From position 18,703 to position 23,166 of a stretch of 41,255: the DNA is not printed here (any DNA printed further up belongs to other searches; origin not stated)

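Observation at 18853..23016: One ORF carries two complete TPR+GT41 modules with an exact 2220-nt period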

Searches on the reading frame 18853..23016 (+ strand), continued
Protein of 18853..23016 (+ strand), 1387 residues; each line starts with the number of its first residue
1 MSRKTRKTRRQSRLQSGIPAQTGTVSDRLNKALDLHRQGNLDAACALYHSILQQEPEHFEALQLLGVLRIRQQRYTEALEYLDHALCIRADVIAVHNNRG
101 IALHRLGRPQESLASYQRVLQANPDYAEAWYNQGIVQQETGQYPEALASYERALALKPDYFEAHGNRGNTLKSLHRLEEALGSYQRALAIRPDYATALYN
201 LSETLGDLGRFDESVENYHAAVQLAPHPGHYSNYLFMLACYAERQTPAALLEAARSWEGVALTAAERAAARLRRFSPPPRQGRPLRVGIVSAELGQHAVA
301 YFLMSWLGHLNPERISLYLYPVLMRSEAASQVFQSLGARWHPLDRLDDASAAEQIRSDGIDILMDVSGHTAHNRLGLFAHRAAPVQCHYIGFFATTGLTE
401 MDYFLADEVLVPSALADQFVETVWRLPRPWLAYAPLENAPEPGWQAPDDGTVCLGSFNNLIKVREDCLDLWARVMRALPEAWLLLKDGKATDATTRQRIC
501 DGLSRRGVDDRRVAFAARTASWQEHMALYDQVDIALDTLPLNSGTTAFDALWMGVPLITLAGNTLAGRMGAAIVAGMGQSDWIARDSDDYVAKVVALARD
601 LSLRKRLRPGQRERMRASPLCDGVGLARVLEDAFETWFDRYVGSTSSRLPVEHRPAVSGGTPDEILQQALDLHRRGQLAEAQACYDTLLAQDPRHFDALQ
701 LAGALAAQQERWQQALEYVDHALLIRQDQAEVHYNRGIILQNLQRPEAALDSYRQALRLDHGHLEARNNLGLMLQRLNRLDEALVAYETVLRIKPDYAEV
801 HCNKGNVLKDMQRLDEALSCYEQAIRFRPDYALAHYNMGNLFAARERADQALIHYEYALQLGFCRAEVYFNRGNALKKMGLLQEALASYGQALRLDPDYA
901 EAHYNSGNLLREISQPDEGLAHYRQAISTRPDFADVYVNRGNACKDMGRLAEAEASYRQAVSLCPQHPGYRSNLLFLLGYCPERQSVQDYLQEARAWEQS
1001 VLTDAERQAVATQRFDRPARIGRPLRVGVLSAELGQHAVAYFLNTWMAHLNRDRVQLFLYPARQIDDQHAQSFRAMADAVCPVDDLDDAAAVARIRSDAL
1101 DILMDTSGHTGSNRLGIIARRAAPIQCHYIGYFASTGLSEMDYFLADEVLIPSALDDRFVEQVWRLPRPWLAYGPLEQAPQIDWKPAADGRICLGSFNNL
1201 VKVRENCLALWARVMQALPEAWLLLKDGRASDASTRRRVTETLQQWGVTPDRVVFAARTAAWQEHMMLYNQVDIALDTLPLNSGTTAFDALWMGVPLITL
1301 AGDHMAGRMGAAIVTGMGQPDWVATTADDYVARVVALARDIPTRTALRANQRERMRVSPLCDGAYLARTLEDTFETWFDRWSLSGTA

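Call 44: find_encoding_contigs(protein=P0010, flank=8000, max_places=1)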
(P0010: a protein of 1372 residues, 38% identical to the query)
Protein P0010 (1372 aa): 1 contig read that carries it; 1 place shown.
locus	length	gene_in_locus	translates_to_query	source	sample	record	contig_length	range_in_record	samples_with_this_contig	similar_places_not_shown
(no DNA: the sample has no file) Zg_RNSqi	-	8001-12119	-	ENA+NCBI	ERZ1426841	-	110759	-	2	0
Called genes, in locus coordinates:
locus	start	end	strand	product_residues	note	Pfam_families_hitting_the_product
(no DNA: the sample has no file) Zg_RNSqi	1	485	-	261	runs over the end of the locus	PF07317:PilZN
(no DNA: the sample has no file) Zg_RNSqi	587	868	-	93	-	PF01312:Bac_export_2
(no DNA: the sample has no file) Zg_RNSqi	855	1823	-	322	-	PF02120:Flg_hook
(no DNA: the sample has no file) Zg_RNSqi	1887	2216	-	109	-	PF05400:FliT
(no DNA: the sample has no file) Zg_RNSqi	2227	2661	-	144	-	PF02561:FliS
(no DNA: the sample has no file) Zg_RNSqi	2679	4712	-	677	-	PF02465:FliD_N, PF07195:FliD_C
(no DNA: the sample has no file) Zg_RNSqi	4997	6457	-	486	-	PF00669:Flagellin_N, PF00700:Flagellin_C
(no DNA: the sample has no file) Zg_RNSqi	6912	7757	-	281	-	PF00990:GGDEF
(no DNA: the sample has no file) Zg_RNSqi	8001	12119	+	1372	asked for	PF13432:TPR_16, PF13424:TPR_12, PF13414:TPR_11, PF13424:TPR_12, PF13432:TPR_16, PF13844:Glyco_transf_41, PF12895:ANAPC3, PF13414:TPR_11, +41 more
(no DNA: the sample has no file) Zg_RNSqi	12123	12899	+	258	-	PF04989:RMNT_CmcI, PF13578:Methyltransf_24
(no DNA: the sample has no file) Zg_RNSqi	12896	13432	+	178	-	PF00132:Hexapep, PF14602:Hexapep_2 (weak)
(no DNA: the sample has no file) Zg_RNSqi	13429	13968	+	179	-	PF08241:Methyltransf_11, PF13649:Methyltransf_25 (weak)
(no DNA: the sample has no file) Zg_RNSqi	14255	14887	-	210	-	PF00072:Response_reg, PF00196:GerE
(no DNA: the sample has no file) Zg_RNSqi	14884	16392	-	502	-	PF00072:Response_reg, PF07730:HisKA_3, PF02518:HATPase_c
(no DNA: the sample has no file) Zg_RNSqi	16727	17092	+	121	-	PF00072:Response_reg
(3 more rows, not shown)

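Call 45: find_encoding_contigs(protein=P0024, flank=8000, max_places=1)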
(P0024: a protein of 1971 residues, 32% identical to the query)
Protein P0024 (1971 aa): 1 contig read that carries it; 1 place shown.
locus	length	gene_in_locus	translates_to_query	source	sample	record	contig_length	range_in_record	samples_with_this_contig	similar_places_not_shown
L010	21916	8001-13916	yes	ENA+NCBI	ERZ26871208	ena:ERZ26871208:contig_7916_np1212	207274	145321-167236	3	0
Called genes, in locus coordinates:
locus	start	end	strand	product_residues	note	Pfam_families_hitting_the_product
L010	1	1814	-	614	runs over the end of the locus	PF06480:FtsH_ext, PF13191:AAA_16 (faint), PF00004:AAA, PF17862:AAA_lid_3, PF01434:Peptidase_M41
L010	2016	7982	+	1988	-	-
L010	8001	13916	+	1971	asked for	PF13414:TPR_11 (weak), PF14559:TPR_19 (weak), PF13844:Glyco_transf_41, PF13844:Glyco_transf_41, PF13844:Glyco_transf_41, PF13424:TPR_12, PF14559:TPR_19, PF13844:Glyco_transf_41, +29 more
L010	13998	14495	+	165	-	PF25084:LbH_EIF2B (faint), PF14602:Hexapep_2 (faint), PF25087:GMPPB_C (faint), PF00132:Hexapep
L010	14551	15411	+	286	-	PF01370:Epimerase, PF04321:RmlD_sub_bind (faint)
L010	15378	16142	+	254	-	PF04989:RMNT_CmcI, PF13578:Methyltransf_24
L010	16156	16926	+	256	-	PF00483:NTP_transferase, PF12804:NTP_transf_3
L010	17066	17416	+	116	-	-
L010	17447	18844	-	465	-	PF13440:Polysacc_synt_3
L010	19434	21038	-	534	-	PF05977:MFS_3, PF07690:MFS_1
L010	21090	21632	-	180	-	PF04264:YceI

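Call 46: find_encoding_contigs(protein=P0005, flank=10000, max_places=1)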
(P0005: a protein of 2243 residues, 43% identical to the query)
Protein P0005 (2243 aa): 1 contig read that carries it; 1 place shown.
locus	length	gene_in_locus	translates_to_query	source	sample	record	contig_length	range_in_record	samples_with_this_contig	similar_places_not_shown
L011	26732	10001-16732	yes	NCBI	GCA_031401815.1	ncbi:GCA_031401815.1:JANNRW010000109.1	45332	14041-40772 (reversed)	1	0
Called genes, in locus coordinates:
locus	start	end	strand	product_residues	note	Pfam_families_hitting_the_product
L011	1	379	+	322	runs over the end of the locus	PF00251:Glyco_hydro_32N (faint)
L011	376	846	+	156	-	PF13302:Acetyltransf_3 (weak), PF00583:Acetyltransf_1, PF13673:Acetyltransf_10, PF13508:Acetyltransf_7, PF08445:FR47 (weak)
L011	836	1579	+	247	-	PF05401:NodS (weak), PF13489:Methyltransf_23, PF08241:Methyltransf_11 (weak), PF08242:Methyltransf_12, PF13649:Methyltransf_25 (weak)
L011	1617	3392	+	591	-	PF13431:TPR_17 (faint), PF08241:Methyltransf_11 (weak), PF00535:Glycos_transf_2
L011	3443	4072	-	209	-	PF08843:AbiEii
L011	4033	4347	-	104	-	PF21956:DUF6922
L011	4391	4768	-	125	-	PF01850:PIN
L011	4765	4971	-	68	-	PF04014:MazE_antitoxin (weak)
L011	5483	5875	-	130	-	PF05168:HEPN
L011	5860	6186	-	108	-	PF22600:MTPAP-like_central (weak), PF01909:NTP_transf_2, PF18765:Polbeta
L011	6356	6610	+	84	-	PF22180:RH3_dom (weak)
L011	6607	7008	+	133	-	PF01850:PIN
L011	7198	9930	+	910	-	PF05050:Methyltransf_21, PF13489:Methyltransf_23, PF00534:Glycos_transf_1, PF13692:Glyco_trans_1_4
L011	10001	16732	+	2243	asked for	PF13414:TPR_11, PF13432:TPR_16, PF13414:TPR_11, PF13424:TPR_12, PF00515:TPR_1, PF13414:TPR_11, PF13424:TPR_12, PF13844:Glyco_transf_41, +71 more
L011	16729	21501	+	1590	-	PF13414:TPR_11, PF13424:TPR_12, PF13414:TPR_11, PF13424:TPR_12, PF13432:TPR_16, PF00515:TPR_1, PF13414:TPR_11, PF13424:TPR_12, +73 more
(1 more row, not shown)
